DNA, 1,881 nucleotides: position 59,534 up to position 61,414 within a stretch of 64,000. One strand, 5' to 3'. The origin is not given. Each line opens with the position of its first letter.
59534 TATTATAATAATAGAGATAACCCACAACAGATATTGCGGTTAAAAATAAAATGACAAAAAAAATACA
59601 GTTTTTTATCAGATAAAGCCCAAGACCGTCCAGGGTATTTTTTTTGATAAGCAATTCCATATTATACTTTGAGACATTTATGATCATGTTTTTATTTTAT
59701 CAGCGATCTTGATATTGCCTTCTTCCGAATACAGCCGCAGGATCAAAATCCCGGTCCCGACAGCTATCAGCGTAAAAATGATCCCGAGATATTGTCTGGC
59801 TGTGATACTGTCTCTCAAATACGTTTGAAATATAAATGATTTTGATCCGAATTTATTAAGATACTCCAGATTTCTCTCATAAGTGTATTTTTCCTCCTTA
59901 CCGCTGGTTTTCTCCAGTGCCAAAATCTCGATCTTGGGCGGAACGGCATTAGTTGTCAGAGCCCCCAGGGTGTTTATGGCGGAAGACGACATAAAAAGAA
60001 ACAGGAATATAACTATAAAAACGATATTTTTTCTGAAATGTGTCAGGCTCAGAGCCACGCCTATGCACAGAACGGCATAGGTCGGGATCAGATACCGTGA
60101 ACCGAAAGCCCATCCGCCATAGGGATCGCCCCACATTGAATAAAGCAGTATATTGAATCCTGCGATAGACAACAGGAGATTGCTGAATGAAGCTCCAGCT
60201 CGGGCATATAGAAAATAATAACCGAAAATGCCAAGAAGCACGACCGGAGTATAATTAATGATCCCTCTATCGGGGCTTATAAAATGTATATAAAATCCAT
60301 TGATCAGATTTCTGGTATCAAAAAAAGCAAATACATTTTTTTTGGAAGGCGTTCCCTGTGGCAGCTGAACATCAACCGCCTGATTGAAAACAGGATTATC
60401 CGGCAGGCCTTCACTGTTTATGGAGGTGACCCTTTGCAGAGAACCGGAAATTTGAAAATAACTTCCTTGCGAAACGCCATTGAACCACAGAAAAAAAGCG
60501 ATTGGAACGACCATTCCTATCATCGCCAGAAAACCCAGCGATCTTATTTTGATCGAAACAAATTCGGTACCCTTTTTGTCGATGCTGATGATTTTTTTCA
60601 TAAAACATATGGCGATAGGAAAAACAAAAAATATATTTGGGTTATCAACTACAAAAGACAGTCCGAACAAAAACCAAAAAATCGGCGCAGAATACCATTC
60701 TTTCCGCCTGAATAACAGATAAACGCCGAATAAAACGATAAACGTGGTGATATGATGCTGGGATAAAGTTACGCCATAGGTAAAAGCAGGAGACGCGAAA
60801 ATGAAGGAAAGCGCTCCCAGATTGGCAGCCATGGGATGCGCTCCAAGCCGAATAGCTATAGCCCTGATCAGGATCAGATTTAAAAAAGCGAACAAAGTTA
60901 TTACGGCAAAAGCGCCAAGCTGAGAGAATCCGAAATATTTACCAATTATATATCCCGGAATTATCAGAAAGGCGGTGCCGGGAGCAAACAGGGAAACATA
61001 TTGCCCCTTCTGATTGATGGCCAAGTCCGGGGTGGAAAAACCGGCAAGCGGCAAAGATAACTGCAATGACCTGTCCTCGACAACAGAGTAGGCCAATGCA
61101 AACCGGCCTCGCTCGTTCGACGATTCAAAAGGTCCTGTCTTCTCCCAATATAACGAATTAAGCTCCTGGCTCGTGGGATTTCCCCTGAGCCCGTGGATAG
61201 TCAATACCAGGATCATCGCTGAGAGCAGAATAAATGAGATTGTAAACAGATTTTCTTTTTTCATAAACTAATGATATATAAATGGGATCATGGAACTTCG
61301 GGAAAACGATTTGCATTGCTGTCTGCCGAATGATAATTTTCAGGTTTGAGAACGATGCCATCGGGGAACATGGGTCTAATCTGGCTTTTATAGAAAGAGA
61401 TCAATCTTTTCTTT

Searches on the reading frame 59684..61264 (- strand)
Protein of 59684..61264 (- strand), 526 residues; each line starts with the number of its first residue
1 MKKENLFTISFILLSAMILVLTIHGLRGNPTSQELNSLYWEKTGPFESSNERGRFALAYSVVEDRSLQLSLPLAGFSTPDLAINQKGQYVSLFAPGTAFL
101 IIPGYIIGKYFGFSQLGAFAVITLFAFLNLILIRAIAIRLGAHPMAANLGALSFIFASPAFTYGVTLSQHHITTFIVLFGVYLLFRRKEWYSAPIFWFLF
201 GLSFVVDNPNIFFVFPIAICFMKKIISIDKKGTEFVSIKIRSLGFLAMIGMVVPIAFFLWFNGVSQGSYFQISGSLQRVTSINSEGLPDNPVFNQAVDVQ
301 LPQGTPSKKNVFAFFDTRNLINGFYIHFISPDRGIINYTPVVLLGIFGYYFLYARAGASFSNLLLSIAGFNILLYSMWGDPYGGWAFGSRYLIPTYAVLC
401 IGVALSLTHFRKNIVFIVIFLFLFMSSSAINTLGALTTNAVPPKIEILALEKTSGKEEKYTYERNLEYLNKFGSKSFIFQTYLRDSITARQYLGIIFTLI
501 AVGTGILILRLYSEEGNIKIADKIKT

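Call 73: find_encoding_contigs(protein=window:59684-61264:-, flank=10000, max_places=2)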
Protein window:59684-61264:- (526 aa): 3 contigs read that carry it; 2 places shown.
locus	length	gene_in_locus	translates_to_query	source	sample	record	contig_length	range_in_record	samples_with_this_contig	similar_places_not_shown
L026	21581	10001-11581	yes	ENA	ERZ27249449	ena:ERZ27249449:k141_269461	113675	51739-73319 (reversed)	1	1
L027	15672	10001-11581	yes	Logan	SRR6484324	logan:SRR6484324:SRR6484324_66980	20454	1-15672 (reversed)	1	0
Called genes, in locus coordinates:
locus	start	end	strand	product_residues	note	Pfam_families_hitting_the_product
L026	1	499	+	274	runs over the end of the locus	PF00483:NTP_transferase, PF12804:NTP_transf_3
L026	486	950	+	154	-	PF04138:GtrA_DPMS_TM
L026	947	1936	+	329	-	PF00483:NTP_transferase, PF12804:NTP_transf_3 (weak), PF01050:MannoseP_isomer (weak), PF07883:Cupin_2 (weak)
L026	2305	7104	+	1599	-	PF00535:Glycos_transf_2, PF13641:Glyco_tranf_2_3, PF13641:Glyco_tranf_2_3, PF13632:Glyco_trans_2_3, PF13439:Glyco_transf_4, PF00534:Glycos_transf_1, PF20706:GT4-conflict, PF13692:Glyco_trans_1_4, +3 more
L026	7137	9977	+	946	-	PF00535:Glycos_transf_2, PF13641:Glyco_tranf_2_3, PF13439:Glyco_transf_4, PF20706:GT4-conflict, PF00534:Glycos_transf_1, PF13692:Glyco_trans_1_4, PF02585:PIG-L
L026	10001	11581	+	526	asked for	-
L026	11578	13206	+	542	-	-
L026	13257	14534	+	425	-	-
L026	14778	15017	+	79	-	-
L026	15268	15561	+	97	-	-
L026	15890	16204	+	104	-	-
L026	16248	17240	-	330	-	PF00579:tRNA-synt_1b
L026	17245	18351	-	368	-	PF04389:Peptidase_M28 (faint), PF01546:Peptidase_M20, PF07687:M20_dimer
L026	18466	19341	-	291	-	-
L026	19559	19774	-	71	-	PF09297:Zn_ribbon_NUD (faint)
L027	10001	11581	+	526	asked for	-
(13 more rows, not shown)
